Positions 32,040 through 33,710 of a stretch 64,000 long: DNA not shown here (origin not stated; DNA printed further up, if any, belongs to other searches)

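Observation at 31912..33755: Small-large-small membrane gene cluster with Ced/Ted-like (VirB2/VirB6-like) architecture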

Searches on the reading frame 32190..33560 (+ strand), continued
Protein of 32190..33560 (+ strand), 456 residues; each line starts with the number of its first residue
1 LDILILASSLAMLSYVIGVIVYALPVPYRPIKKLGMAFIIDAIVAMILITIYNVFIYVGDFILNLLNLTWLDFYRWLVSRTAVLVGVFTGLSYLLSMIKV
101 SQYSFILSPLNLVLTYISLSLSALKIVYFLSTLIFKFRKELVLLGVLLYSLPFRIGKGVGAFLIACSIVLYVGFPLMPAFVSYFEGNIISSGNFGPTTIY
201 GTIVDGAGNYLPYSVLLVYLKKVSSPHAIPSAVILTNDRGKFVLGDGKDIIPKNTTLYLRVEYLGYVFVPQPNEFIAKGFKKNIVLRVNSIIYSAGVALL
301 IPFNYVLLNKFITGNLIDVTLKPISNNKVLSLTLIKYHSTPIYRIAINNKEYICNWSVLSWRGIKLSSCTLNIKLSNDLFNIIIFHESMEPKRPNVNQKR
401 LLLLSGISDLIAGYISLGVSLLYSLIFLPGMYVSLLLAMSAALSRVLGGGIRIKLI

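Call 35: list_cluster_members(proteins=[P0113, P0107, P0045, P0053, P0002, P0024, P0125])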
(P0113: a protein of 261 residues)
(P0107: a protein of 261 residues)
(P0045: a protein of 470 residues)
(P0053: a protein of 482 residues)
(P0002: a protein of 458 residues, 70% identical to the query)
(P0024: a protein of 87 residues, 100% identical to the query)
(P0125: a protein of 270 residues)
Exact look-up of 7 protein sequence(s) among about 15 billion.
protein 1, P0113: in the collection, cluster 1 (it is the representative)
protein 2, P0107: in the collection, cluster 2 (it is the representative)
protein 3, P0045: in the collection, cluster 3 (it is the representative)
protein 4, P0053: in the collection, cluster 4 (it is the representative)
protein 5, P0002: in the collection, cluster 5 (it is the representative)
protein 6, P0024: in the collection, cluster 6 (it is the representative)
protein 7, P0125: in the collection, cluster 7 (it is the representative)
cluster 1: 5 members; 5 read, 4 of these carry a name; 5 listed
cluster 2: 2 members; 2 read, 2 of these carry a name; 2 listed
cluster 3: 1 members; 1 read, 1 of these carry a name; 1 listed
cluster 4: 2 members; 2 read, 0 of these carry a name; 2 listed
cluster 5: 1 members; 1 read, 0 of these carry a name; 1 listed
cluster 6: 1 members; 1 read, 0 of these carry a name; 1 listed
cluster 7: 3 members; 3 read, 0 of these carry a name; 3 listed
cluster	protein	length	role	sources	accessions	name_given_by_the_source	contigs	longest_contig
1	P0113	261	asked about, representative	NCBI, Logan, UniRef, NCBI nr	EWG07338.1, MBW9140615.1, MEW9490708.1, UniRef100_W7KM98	MAG: hypothetical protein ASUL_05076 [Candidatus Aramenus sulfurataquae] | Uncharacterized protein n=2 Tax=Candidatus Aramenus sulfurataquae TaxID=1326980 ...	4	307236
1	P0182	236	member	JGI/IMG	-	hypothetical protein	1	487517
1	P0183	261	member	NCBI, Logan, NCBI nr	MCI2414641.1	MAG: hypothetical protein MPF33_05230 [Candidatus Aramenus sp.] | hypothetical protein [Candidatus Aramenus sp.]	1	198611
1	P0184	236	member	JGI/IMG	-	hypothetical protein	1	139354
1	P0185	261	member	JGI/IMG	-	-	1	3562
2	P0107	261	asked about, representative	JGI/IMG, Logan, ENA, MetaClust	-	\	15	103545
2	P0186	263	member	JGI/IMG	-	hypothetical protein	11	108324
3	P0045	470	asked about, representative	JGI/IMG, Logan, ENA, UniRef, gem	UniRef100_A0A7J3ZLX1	Uncharacterized protein n=1 Tax=Fervidicoccus fontis TaxID=683846 RepID=A0A7J3ZLX1_9CREN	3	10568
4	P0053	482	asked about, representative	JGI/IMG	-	-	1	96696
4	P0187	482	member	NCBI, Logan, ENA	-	-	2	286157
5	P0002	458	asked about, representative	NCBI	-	-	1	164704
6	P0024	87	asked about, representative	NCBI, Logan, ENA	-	-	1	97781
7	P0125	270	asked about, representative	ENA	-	-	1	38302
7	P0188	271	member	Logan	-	-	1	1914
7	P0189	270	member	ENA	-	-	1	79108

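Call 44: search_protein_families(library=ncbifam, proteins=[L025:1645-3165:+, L028:11551-12939:+, L029:6494-7729:+, L027:4852-6720:-, L028:4719-6701:-, L029:2930-4540:-, L020:6865-8703:+, L022:5942-7363:+], max_evalue=0.001)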
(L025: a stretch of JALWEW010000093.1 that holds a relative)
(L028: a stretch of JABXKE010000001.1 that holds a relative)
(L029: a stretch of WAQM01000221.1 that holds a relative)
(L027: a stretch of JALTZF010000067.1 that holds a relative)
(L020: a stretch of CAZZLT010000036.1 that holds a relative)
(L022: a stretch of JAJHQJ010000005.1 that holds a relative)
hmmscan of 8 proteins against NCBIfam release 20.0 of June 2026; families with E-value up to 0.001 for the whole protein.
L025:1645-3165:+ (506 aa): 9 families
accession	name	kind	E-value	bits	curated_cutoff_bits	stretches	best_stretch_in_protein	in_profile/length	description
NF041017.1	DNA_import_CedB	equivalog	2.3e-07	29.8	700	0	254-303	276-320/590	DNA import protein CedB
NF053655.1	CedD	equivalog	6.1e-07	28.5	600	0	338-431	418-513/527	DNA-translocating ATPase CedD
NF042943.1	HerA_antiphage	equivalog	1.7e-06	26.9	800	0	358-430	461-536/566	anti-phage-associated helicase HerA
TIGR00929.1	VirB4_CagE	subfamily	4.3e-06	25.2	643.1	1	255-309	439-488/792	VirB4 family type IV secretion/conjugal transfer ATPase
NF033849.1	ser_rich_anae_1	subfamily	6.3e-06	23.8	650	0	356-402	1047-1093/1163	serine-rich protein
TIGR03743.1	SXT_TraD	subfamily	9.8e-06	24.3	366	1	221-298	145-214/636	conjugative transfer system coupling protein TraD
NF042944.1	HerA_antiphage_2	equivalog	0.0001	21.3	850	0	359-398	455-494/576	anti-phage-associated helicase HerA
NF040819.1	helicase_HerA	equivalog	0.00027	19.6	970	0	333-448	396-520/561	DNA double-strand break repair helicase HerA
NF010404.0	PRK13830.1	subfamily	0.00028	18.8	810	1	241-324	444-522/818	conjugal transfer protein TrbE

L028:11551-12939:+ (462 aa): 6 families
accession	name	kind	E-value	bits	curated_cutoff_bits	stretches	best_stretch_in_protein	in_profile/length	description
NF041017.1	DNA_import_CedB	equivalog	1.5e-13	50.2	700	2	358-449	472-574/590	DNA import protein CedB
NF042944.1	HerA_antiphage_2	equivalog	1.2e-06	27.6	850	1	368-449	448-530/576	anti-phage-associated helicase HerA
NF053655.1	CedD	equivalog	2.7e-06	26.4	600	1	359-461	420-525/527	DNA-translocating ATPase CedD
TIGR03743.1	SXT_TraD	subfamily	2.8e-05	22.8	366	1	227-287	161-214/636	conjugative transfer system coupling protein TraD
NF042943.1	HerA_antiphage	equivalog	7.6e-05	21.5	800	0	369-460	456-548/566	anti-phage-associated helicase HerA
NF040937.1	HerA_Thermprot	equivalog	0.00035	19.1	800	1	376-456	375-456/487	DNA double-strand break repair helicase HerA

L029:6494-7729:+ (411 aa): 12 families
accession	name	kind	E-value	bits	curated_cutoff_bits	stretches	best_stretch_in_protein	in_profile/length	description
NF041017.1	DNA_import_CedB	equivalog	4.9e-16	58.5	700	2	179-257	253-328/590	DNA import protein CedB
NF010447.0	PRK13873.1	equivalog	6.7e-07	27.6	1020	0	204-225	443-464/815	conjugal transfer protein TrbE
NF053655.1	CedD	equivalog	6.8e-07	28.3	600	1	292-387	418-514/527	DNA-translocating ATPase CedD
TIGR00929.1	VirB4_CagE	subfamily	9.2e-07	27.5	643.1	0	204-224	439-459/792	VirB4 family type IV secretion/conjugal transfer ATPase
TIGR03743.1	SXT_TraD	subfamily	1.2e-06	27.3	366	1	188-261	163-230/636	conjugative transfer system coupling protein TraD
NF042943.1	HerA_antiphage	equivalog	2.8e-06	26.2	800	0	146-259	103-211/566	anti-phage-associated helicase HerA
NF010404.0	PRK13830.1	subfamily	2.8e-05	22.1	810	0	204-226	458-480/818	conjugal transfer protein TrbE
NF000868.0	PRK00080.1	equivalog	0.00013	21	282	1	186-254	33-102/330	Holliday junction branch migration DNA helicase RuvB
NF042944.1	HerA_antiphage_2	equivalog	0.00013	20.9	850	0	302-366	445-509/576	anti-phage-associated helicase HerA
NF010466.0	PRK13891.1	subfamily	0.0002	19.4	1322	0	200-268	486-552/852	conjugal transfer protein TrbE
TIGR03925.1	T7SS_EccC_b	equivalog_domain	0.00035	19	346.55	1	173-249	335-409/564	type VII secretion protein EccCb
NF040937.1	HerA_Thermprot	equivalog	0.00082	17.9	800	0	312-386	374-449/487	DNA double-strand break repair helicase HerA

L027:4852-6720:- (622 aa): 17 families
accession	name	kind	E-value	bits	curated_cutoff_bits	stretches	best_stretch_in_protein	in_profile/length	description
NF053655.1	CedD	equivalog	3.6e-20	72.1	600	2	436-551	362-475/527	DNA-translocating ATPase CedD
NF041017.1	DNA_import_CedB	equivalog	5.5e-17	61.6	700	1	286-606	273-585/590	DNA import protein CedB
NF033849.1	ser_rich_anae_1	subfamily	3e-14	51.4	650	2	512-605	1047-1144/1163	serine-rich protein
TIGR02746.1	TraC-F-type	equivalog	6.8e-14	50.7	567.05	1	291-562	433-716/800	type IV secretion system protein TraC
NF040937.1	HerA_Thermprot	equivalog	7.5e-14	51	800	1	290-598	142-452/487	DNA double-strand break repair helicase HerA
NF040819.1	helicase_HerA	equivalog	5e-13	48.4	970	1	494-609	403-516/561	DNA double-strand break repair helicase HerA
NF042944.1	HerA_antiphage_2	equivalog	1.5e-11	43.7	850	1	493-596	427-531/576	anti-phage-associated helicase HerA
NF045971.1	conju_CD1110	equivalog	2.9e-11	42.4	325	1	291-568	418-705/752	VirB4-like conjugal transfer ATPase, CD1110 family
NF045975.1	VirB4_plasma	equivalog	7e-11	40.6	590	2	452-551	713-821/894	Mbov_0397 family ICE element conjugal transfer ATPase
TIGR00929.1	VirB4_CagE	subfamily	1.5e-10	40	643.1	1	289-567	438-713/792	VirB4 family type IV secretion/conjugal transfer ATPase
NF011692.0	PRK15112.1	equivalog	1.7e-05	24.6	452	0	265-346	18-103/269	putrescine export ABC transporter ATP-binding protein SapF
NF010447.0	PRK13873.1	equivalog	7.7e-05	20.8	1020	0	280-313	433-466/815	conjugal transfer protein TrbE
TIGR01420.1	pilT_fam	subfamily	0.00011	21.5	319.1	1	274-320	108-156/343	PilT/PilU family type 4a pilus ATPase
NF010404.0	PRK13830.1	subfamily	0.00027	18.8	810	0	279-313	447-481/818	conjugal transfer protein TrbE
TIGR04520.1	ECF_ATPase_1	equivalog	0.00041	19.9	315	0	282-308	22-48/269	energy-coupling factor transporter ATPase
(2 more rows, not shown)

L028:4719-6701:- (660 aa): 12 families
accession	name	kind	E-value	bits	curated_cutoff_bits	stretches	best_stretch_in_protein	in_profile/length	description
NF041017.1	DNA_import_CedB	equivalog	2.6e-19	69.3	700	1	319-608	273-545/590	DNA import protein CedB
NF040819.1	helicase_HerA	equivalog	2.4e-15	56.1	970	2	526-606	390-472/561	DNA double-strand break repair helicase HerA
NF053655.1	CedD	equivalog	1.2e-13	50.7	600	1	323-596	223-474/527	DNA-translocating ATPase CedD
NF040937.1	HerA_Thermprot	equivalog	2e-13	49.6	800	1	322-604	141-417/487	DNA double-strand break repair helicase HerA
NF042943.1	HerA_antiphage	equivalog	3e-13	49.2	800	1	450-615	354-516/566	anti-phage-associated helicase HerA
NF045975.1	VirB4_plasma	equivalog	3.7e-13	48.1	590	1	320-583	514-805/894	Mbov_0397 family ICE element conjugal transfer ATPase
NF033849.1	ser_rich_anae_1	subfamily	1.7e-11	42.3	650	1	563-654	1052-1147/1163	serine-rich protein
TIGR02746.1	TraC-F-type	equivalog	1.3e-10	39.9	567.05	1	320-590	429-693/800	type IV secretion system protein TraC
NF042944.1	HerA_antiphage_2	equivalog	2.2e-10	39.9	850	1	536-606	425-500/576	anti-phage-associated helicase HerA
TIGR03925.1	T7SS_EccC_b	equivalog_domain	3.8e-10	38.7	346.55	1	538-605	186-253/564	type VII secretion protein EccCb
NF045971.1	conju_CD1110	equivalog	2.5e-09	36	325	1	320-588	414-675/752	VirB4-like conjugal transfer ATPase, CD1110 family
TIGR00929.1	VirB4_CagE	subfamily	8.5e-09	34.2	643.1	1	311-590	423-685/792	VirB4 family type IV secretion/conjugal transfer ATPase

L029:2930-4540:- (536 aa): 12 families
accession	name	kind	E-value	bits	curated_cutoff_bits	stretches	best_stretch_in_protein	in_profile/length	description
NF053655.1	CedD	equivalog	1.3e-18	67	600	1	227-482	224-477/527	DNA-translocating ATPase CedD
NF045975.1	VirB4_plasma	equivalog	2e-11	42.3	590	2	221-267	512-559/894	Mbov_0397 family ICE element conjugal transfer ATPase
NF040937.1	HerA_Thermprot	equivalog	1.1e-10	40.6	800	1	416-490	344-420/487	DNA double-strand break repair helicase HerA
NF040819.1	helicase_HerA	equivalog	1.9e-10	39.9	970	1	412-532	393-511/561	DNA double-strand break repair helicase HerA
NF033849.1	ser_rich_anae_1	subfamily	7.6e-07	26.8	650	0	282-331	842-891/1163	serine-rich protein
NF045971.1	conju_CD1110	equivalog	8.4e-07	27.6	325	0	223-267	414-460/752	VirB4-like conjugal transfer ATPase, CD1110 family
NF041017.1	DNA_import_CedB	equivalog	9.6e-07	27.8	700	1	380-467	432-518/590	DNA import protein CedB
TIGR02746.1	TraC-F-type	equivalog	1.2e-06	26.7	567.05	0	223-267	429-474/800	type IV secretion system protein TraC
NF042943.1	HerA_antiphage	equivalog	3e-06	26.1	800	0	418-526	430-540/566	anti-phage-associated helicase HerA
NF042944.1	HerA_antiphage_2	equivalog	3.6e-06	26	850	0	386-475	382-486/576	anti-phage-associated helicase HerA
NF045973.1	conju_CD1115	equivalog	0.0002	20.4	250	1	220-269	20-69/442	VirD4-like conjugal transfer protein, CD1115 family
TIGR03925.1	T7SS_EccC_b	equivalog_domain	0.00025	19.4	346.55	0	218-260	355-402/564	type VII secretion protein EccCb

L020:6865-8703:+ (612 aa): 203 families (the best 25 are shown)
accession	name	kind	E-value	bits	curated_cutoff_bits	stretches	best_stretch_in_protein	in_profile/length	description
NF009945.0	PRK13409.1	equivalog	9.9e-258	856.7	469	1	8-604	1-590/592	ribosome biogenesis/translation initiation ATPase RLI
NF000355.4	ribo_prot_ABC_F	equivalog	1.9e-46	159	380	2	370-540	335-497/499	ribosomal protection-like ABC-F family protein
NF040873.1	AztA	equivalog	1.8e-40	138.6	220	2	369-539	13-189/191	zinc ABC transporter ATP-binding protein AztA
TIGR03873.1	F420-0_ABC_ATP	hypoth_equivalog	6.1e-37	127.3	372.4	3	107-292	27-210/256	putative F420-0 ABC transporter ATP-binding protein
TIGR01188.1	drrA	subfamily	5.6e-36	124.4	312.45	2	370-564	15-217/302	daunorubicin resistance ABC transporter, ATP-binding protein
NF000167.2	ABCF_Lsa_all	exception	1.8e-35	122.9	750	2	370-541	331-491/492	Lsa family ABC-F type ribosomal protection protein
TIGR02857.1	CydD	equivalog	7.2e-35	120.9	435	2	338-536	320-524/529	thiol reductant ABC exporter subunit CydD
NF010068.0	PRK13548.1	equivalog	1.9e-34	118.9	261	3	108-289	32-213/261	heme ABC transporter ATP-binding protein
TIGR04520.1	ECF_ATPase_1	equivalog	2.6e-34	118.9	315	3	107-281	28-199/269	energy-coupling factor transporter ATPase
TIGR03411.1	urea_trans_UrtD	equivalog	2.3e-33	115.8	304.1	3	108-292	29-215/242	urea ABC transporter ATP-binding protein UrtD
NF000168.2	ABCF_Msr_all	exception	2.3e-33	115.6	680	4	450-542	389-478/487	Msr family ABC-F type ribosomal protection protein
TIGR02142.1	modC_ABC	equivalog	3.6e-33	115.3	285.05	2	354-543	4-206/353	molybdenum ABC transporter ATP-binding protein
TIGR04521.1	ECF_ATPase_2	equivalog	1e-32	113.4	330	3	460-543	136-219/279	energy-coupling factor transporter ATPase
TIGR03719.1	ABC_ABC_ChvD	subfamily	1.1e-32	113.4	806.75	2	369-544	343-515/552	energy-dependent translational throttle protein EttA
NF008409.0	PRK11231.1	equivalog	3.8e-32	111.6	375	2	106-291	27-210/255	Fe(3+) dicitrate ABC transporter ATP-binding protein FecE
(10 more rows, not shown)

L022:5942-7363:+ (473 aa): 59 families (the best 25 are shown)
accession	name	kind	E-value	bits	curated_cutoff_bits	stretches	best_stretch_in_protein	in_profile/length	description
NF003229.0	PRK04195.1-5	equivalog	8.2e-165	548.5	280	1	4-413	2-411/413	replication factor C large subunit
NF003226.0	PRK04195.1-1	equivalog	1.5e-134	449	588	1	7-390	2-385/405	replication factor C large subunit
NF003227.0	PRK04195.1-2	equivalog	4.7e-98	329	502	1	6-456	3-440/487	replication factor C large subunit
NF003230.0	PRK04195.1-6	equivalog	2.7e-97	326.5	441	1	8-455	3-444/494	replication factor C large subunit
NF003231.0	PRK04195.2-1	equivalog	1.2e-94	317.9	442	1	6-455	4-448/517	replication factor C large subunit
NF003233.0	PRK04195.2-3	equivalog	1.3e-89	301.3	471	1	9-449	3-436/504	replication factor C large subunit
NF003228.0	PRK04195.1-4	equivalog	8.8e-86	288.7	456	1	9-440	4-432/502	replication factor C large subunit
NF003234.0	PRK04195.2-4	equivalog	5.1e-78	263.2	529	1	9-456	3-456/497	replication factor C large subunit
NF003232.0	PRK04195.2-2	equivalog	1.7e-74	251.4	701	1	9-431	3-414/480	replication factor C large subunit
NF001679.0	PRK00440.1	equivalog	4.3e-28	98.3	303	1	5-296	4-294/322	replication factor C small subunit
NF009067.0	PRK12402.1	equivalog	4.9e-19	68.5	317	2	101-234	122-252/340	replication factor C small subunit 2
TIGR02397.1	dnaX_nterm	equivalog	3.8e-17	62.6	250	1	72-249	87-259/355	DNA polymerase III subunit gamma/tau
NF011523.0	PRK14962.1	equivalog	5.8e-17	61.6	576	1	74-213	89-223/474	DNA polymerase III subunits gamma and tau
NF003159.0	PRK04132.1-4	equivalog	3.3e-14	51.9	999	1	70-211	601-739/852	replication factor C small subunit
NF004046.1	PRK05563.1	equivalog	6.6e-14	51.7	400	1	162-246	173-257/567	DNA polymerase III subunit gamma/tau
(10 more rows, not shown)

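Call 47: find_encoding_contigs(protein=P0001, flank=10000, max_places=4)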
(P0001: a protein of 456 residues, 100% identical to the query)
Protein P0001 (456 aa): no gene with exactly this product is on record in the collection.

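Call 48: find_encoding_contigs(protein=P0002, flank=10000, max_places=4)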
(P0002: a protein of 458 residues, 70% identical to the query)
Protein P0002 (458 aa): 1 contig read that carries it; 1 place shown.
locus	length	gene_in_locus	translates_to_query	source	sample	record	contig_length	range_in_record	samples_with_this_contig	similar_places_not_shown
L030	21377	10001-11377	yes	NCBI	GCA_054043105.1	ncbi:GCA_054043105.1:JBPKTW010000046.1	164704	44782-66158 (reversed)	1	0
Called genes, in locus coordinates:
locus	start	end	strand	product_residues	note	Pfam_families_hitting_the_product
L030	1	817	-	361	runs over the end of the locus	PF06032:S-Me-THD_N, PF20906:S-Me-THD_C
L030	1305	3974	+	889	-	PF13482:RNase_H_2 (faint), PF03104:DNA_pol_B_exo1, PF10108:DNA_pol_B_exo2 (weak), PF00136:DNA_pol_B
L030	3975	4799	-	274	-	PF00994:MoCF_biosynth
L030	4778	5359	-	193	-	PF01066:CDP-OH_P_transf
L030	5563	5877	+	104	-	-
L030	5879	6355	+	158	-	PF12847:Methyltransf_18 (weak), PF04816:TrmK (weak), PF13649:Methyltransf_25 (weak)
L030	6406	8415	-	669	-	PF00037:Fer4 (faint), PF01507:PAPS_reduct, PF12838:Fer4_7 (weak), PF13187:Fer4_9 (weak), PF13237:Fer4_10, PF14697:Fer4_21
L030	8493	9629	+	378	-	PF13439:Glyco_transf_4 (weak), PF00534:Glycos_transf_1, PF13692:Glyco_trans_1_4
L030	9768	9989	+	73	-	PF27251:CedA1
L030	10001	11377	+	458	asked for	PF27251:CedA1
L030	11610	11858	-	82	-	-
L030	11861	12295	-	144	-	PF03692:CxxCxxCC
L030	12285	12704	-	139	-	PF01982:CTP-dep_RFKase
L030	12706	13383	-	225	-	PF04493:Endonuclease_5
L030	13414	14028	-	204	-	PF00227:Proteasome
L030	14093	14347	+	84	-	PF04457:MJ1316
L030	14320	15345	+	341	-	PF17835:NOG1_N, PF02421:FeoB_N, PF01926:MMR_HSR1, PF00009:GTP_EFTU (weak), PF06858:NOG1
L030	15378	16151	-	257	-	PF01904:DUF72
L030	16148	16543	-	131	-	PF04014:MazE_antitoxin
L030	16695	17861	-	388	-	PF00155:Aminotran_1_2 (faint), PF00282:Pyridoxal_deC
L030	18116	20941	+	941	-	PF00133:tRNA-synt_1, PF09334:tRNA-synt_1g, PF13603:tRNA-synt_1_2, PF01406:tRNA-synt_1e, PF09334:tRNA-synt_1g, PF08264:Anticodon_1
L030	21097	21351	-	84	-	-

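Call 51: find_encoding_contigs(protein=P0113, flank=6000, max_places=3)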
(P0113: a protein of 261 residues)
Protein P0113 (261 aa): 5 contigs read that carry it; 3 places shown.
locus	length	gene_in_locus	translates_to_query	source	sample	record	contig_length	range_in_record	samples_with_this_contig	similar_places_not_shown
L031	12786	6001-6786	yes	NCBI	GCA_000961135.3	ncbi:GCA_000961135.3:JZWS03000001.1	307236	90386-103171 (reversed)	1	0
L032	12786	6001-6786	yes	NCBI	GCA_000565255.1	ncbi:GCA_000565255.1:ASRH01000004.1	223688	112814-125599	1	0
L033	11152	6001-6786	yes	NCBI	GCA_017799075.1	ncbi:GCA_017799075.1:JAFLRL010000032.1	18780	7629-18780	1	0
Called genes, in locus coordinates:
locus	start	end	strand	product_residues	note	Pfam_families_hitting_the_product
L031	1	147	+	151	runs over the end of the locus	PF01280:Ribosomal_L19e, PF25476:Ribosomal_L19e_C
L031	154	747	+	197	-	PF00861:Ribosomal_L18p (weak), PF17144:Ribosomal_L5e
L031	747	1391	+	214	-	PF00333:Ribosomal_S5, PF03719:Ribosomal_S5_C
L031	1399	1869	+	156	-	PF00327:Ribosomal_L30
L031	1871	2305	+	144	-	PF00828:Ribosomal_L27A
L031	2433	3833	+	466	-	PF10559:Plug_translocon, PF00344:SecY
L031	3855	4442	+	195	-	PF02223:Thymidylate_kin (faint), PF13207:AAA_17, PF13238:AAA_18 (weak)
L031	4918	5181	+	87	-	PF01199:Ribosomal_L34e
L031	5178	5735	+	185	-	PF00004:AAA (faint), PF02224:Cytidylate_kin, PF13189:Cytidylate_kin2, PF13207:AAA_17, PF13238:AAA_18, PF13671:AAA_33 (weak), PF01202:SKI (weak)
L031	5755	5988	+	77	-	PF27251:CedA1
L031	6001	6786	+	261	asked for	PF27251:CedA1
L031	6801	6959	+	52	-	-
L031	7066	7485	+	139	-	PF01951:Archease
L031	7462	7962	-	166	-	PF07998:Peptidase_M54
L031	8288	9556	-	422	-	PF02441:Flavoprotein, PF04127:DFP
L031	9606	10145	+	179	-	PF13420:Acetyltransf_4 (weak), PF13527:Acetyltransf_9 (faint), PF00583:Acetyltransf_1, PF13673:Acetyltransf_10, PF13508:Acetyltransf_7, PF08445:FR47, PF13523:Acetyltransf_8 (weak)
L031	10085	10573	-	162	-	-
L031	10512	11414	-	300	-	PF01874:CitG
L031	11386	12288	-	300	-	PF01909:NTP_transf_2 (faint)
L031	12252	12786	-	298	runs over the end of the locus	PF07318:DUF1464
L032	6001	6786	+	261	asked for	PF27251:CedA1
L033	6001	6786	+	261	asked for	PF27251:CedA1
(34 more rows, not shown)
